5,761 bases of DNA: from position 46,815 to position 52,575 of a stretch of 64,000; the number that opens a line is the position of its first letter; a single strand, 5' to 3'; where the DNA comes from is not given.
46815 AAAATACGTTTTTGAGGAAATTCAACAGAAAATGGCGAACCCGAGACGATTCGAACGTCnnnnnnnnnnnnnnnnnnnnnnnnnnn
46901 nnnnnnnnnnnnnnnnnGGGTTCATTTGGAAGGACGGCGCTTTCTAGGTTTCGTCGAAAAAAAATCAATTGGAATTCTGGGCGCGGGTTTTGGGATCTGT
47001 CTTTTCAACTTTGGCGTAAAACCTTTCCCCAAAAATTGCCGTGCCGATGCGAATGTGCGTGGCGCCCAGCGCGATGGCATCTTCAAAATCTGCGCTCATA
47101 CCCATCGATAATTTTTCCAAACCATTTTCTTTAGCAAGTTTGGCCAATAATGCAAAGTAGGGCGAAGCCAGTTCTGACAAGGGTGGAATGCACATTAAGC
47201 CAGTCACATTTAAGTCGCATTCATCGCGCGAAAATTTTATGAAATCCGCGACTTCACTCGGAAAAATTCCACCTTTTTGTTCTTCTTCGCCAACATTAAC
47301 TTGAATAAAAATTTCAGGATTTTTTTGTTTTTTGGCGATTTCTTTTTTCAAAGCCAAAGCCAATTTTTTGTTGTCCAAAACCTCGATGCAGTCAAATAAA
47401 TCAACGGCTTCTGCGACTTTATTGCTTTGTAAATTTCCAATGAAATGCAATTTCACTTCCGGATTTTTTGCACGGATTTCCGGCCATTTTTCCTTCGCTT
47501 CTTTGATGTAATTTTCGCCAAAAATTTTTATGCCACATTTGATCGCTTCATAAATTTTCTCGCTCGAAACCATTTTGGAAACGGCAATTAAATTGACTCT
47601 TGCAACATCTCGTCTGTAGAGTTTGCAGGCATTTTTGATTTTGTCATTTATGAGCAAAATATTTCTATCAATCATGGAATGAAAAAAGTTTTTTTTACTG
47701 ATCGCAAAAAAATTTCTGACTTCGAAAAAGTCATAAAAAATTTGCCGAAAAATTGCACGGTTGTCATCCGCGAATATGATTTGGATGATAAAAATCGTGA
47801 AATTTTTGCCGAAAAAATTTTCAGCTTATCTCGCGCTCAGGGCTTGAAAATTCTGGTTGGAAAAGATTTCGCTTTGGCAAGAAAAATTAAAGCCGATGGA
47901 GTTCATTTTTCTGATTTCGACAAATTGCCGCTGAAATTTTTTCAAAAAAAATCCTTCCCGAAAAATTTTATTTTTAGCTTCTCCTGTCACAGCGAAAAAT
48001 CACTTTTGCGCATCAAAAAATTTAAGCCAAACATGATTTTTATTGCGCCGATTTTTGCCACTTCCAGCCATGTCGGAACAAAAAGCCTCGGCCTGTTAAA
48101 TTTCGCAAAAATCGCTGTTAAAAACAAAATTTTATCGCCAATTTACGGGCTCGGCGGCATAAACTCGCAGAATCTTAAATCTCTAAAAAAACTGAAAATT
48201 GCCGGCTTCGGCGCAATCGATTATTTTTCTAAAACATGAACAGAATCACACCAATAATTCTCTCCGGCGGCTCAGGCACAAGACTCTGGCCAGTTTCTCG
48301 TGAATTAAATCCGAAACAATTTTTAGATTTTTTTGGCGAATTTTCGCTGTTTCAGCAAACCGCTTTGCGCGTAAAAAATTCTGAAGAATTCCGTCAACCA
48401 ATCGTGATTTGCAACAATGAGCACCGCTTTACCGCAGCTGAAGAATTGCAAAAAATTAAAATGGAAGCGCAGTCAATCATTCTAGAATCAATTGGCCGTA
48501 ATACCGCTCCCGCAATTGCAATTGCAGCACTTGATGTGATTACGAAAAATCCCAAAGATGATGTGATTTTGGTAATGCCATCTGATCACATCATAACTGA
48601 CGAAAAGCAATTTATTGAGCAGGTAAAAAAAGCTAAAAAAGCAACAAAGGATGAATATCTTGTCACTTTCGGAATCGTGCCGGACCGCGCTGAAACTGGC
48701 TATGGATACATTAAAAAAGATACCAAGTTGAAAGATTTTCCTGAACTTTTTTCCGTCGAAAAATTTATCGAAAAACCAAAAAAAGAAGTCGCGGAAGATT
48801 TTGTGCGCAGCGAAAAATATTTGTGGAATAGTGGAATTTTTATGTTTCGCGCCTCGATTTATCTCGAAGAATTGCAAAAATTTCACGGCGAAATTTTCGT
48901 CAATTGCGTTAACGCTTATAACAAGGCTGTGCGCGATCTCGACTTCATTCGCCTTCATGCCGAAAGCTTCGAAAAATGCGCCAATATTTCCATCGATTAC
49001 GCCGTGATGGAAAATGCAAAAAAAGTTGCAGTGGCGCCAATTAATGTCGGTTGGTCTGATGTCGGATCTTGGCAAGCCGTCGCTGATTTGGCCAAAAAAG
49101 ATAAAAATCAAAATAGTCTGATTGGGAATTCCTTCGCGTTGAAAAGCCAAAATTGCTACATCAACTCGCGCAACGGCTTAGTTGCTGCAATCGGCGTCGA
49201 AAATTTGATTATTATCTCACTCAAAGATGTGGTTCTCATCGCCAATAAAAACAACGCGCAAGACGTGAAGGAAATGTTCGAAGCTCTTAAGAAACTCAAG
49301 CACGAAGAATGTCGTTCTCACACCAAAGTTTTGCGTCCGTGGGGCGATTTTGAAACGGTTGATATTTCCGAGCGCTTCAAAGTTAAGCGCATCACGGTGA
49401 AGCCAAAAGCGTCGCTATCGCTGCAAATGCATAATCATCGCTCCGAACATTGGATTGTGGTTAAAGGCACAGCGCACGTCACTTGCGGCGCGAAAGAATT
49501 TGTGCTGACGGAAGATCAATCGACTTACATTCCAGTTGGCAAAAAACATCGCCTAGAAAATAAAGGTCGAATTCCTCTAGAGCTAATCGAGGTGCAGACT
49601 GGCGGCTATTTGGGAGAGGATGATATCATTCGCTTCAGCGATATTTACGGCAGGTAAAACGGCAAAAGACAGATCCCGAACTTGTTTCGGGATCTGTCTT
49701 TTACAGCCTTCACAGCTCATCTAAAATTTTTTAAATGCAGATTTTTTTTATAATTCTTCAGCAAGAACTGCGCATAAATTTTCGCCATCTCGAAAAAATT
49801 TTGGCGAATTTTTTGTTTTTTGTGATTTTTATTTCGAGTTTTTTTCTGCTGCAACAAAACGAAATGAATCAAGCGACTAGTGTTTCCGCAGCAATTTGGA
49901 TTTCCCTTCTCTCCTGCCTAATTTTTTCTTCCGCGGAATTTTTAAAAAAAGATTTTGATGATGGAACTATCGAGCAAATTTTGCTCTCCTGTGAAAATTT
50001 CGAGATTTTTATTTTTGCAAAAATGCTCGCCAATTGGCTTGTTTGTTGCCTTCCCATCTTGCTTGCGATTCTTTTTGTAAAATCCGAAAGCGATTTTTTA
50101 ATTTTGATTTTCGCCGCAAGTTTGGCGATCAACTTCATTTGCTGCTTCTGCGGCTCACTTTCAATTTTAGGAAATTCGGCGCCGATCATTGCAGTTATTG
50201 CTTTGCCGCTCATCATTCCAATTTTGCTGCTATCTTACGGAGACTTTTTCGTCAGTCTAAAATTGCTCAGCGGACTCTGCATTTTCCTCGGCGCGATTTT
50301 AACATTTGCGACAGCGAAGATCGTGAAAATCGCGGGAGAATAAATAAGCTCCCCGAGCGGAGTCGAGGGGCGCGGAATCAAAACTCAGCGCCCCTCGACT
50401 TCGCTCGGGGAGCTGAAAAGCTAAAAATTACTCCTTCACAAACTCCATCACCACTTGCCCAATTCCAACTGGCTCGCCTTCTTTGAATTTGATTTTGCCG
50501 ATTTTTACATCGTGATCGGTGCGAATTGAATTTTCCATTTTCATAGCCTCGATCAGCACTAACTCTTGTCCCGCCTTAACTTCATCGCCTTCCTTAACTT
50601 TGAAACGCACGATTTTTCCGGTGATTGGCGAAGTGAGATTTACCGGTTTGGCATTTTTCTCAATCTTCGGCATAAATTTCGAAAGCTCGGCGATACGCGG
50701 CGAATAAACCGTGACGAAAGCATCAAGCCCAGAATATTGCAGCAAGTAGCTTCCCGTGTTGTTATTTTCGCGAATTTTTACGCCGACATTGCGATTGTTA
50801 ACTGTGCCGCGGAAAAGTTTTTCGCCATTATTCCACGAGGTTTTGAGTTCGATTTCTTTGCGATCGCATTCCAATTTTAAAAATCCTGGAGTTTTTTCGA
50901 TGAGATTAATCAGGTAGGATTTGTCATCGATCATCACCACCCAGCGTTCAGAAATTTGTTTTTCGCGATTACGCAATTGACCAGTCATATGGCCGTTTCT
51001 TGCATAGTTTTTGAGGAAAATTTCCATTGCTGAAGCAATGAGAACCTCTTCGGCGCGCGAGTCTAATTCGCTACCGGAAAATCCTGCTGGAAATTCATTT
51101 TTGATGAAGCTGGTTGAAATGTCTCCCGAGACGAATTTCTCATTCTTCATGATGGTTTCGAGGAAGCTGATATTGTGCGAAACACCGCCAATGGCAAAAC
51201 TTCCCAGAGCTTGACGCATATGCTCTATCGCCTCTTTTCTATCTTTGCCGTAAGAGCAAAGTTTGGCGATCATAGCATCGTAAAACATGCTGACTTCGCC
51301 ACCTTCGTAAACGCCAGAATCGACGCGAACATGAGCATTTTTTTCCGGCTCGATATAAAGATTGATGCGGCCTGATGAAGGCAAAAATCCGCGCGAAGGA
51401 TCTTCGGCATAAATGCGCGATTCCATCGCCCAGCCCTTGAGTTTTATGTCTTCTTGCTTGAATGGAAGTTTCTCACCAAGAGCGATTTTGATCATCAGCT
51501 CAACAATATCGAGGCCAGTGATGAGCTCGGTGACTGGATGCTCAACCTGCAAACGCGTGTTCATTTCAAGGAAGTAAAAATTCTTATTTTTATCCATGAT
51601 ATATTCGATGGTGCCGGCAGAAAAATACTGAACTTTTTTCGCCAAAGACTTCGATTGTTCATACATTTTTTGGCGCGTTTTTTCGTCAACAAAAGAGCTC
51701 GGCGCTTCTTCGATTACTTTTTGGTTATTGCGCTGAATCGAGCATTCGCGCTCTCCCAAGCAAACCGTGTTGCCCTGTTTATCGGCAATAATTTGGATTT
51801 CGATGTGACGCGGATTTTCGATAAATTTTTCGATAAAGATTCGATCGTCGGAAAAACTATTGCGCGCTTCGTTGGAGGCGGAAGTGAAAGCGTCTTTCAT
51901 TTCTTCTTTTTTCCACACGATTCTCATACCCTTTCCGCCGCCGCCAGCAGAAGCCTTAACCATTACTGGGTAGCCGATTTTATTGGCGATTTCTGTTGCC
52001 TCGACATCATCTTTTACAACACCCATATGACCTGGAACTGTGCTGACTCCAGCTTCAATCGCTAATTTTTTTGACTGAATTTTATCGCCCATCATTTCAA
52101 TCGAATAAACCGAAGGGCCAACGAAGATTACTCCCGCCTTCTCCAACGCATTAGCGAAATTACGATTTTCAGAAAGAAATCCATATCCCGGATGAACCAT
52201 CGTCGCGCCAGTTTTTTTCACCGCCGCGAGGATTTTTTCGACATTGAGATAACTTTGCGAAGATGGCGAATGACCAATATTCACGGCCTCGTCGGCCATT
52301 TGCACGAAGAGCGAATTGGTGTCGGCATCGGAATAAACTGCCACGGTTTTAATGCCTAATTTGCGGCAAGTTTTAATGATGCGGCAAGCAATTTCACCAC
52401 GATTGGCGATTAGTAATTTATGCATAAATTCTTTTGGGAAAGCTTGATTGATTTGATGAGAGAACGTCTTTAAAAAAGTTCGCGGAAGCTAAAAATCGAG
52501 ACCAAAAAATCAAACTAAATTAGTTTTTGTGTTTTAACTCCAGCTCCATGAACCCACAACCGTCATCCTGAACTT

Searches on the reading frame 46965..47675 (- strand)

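Call 24: search_protein_families(library=pfam, proteins=[window:46965-47675:-], max_evalue=0.00001)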
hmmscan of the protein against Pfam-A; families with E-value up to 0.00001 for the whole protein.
window:46965-47675:- (236 aa): 1 family
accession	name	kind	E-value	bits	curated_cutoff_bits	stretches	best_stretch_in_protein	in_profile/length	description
PF01168.26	Ala_racemase_N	-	2.3e-16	60.6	24.1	1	12-217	5-218/220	Alanine racemase, N-terminal domain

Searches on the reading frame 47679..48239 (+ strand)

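Call 24: search_protein_families(library=pfam, proteins=[window:47679-48239:+], max_evalue=0.00001)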
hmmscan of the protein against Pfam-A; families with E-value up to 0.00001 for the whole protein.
window:47679-48239:+ (186 aa): 1 family
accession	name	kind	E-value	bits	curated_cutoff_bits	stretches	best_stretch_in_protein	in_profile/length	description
PF02581.23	TMP-TENI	-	6.2e-23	81.5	27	1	7-177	5-174/180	Thiamine monophosphate synthase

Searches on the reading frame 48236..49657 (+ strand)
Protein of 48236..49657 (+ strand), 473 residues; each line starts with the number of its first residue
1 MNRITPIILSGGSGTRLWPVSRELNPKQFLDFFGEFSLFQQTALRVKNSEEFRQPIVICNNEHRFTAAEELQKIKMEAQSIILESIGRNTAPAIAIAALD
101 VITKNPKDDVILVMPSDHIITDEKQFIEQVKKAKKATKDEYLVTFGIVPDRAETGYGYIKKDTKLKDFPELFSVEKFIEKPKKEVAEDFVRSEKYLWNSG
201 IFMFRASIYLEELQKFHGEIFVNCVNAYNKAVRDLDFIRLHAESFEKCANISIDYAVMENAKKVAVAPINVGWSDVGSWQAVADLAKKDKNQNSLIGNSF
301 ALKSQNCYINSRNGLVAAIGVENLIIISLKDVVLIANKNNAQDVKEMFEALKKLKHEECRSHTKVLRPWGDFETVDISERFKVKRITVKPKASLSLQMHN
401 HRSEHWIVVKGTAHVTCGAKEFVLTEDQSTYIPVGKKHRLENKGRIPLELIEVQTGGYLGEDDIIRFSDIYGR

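Call 24: search_protein_families(library=pfam, proteins=[window:48236-49657:+], max_evalue=0.00001)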
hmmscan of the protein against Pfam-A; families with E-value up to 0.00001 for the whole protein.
window:48236-49657:+ (473 aa): 4 families
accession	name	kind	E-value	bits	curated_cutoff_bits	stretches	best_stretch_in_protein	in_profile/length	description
PF00483.29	NTP_transferase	-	7.9e-59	199.6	21.2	1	6-291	2-244/245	Nucleotidyl transferase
PF01050.24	MannoseP_isomer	-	1.6e-52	177.1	23.6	1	356-469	3-116/116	Mannose-6-phosphate isomerase C-terminal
PF22640.1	ManC_GMP_beta-helix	-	5.9e-15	55.4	27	1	297-351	1-55/55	MannoseP isomerase/GMP-like beta-helix domain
PF07883.17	Cupin_2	-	4.8e-11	42.6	27.2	1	386-453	3-69/70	Cupin domain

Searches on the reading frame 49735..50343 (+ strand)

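Call 24: search_protein_families(library=pfam, proteins=[window:49735-50343:+], max_evalue=0.00001)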
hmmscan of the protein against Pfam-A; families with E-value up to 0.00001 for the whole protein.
window:49735-50343:+ (202 aa): 1 family
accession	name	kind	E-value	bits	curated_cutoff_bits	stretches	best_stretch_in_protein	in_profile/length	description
PF03379.19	CcmB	-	4.4e-15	56.1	24.9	1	5-198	2-214/215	CcmB protein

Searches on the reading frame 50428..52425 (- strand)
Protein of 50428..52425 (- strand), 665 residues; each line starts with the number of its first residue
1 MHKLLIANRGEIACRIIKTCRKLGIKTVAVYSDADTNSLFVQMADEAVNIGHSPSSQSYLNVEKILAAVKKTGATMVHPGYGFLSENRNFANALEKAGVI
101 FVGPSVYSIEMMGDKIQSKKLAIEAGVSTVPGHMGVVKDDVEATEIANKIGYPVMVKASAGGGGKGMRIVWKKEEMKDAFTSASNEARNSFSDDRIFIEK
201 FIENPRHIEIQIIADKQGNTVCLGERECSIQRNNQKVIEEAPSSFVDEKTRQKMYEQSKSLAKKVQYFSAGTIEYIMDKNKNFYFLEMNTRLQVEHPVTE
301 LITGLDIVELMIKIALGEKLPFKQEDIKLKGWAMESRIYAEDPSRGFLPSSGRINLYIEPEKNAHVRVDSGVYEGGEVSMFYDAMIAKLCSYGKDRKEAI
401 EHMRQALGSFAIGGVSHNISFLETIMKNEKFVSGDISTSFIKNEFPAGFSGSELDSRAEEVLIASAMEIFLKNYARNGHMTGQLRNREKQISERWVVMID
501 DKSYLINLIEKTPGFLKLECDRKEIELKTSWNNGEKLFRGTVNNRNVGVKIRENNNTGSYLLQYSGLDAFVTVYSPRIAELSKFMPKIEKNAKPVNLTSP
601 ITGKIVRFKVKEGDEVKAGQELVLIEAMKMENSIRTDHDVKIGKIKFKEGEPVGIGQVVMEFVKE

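Call 24: search_protein_families(library=pfam, proteins=[window:50428-52425:-], max_evalue=0.00001)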
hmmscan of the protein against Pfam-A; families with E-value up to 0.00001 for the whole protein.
window:50428-52425:- (665 aa): 7 families
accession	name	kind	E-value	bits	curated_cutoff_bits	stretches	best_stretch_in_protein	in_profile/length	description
PF02786.22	CPSase_L_D2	-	2.3e-80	269.5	19.8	1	114-321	1-209/211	Carbamoyl-phosphate synthase L chain, ATP binding domain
PF00289.28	Biotin_carb_N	-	2.4e-45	154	25.5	1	2-106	3-107/110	Biotin carboxylase, N-terminal domain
PF02785.25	Biotin_carb_C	-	2.8e-37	127.5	32.4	1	335-442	1-107/108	Biotin carboxylase C-terminal domain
PF18140.6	PCC_BT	-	1.9e-23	83.4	23.5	1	462-587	1-125/126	Propionyl-coenzyme A carboxylase BT domain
PF00364.28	Biotin_lipoyl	-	1.6e-14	53.9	22.1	1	597-661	3-72/73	Biotin-requiring enzyme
PF07478.18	Dala_Dala_lig_C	-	4.1e-12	46.5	24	1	143-290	28-174/204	D-ala D-ala ligase C-terminus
PF02222.28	ATP-grasp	-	4.9e-11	43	27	1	136-291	15-162/179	ATP-grasp domain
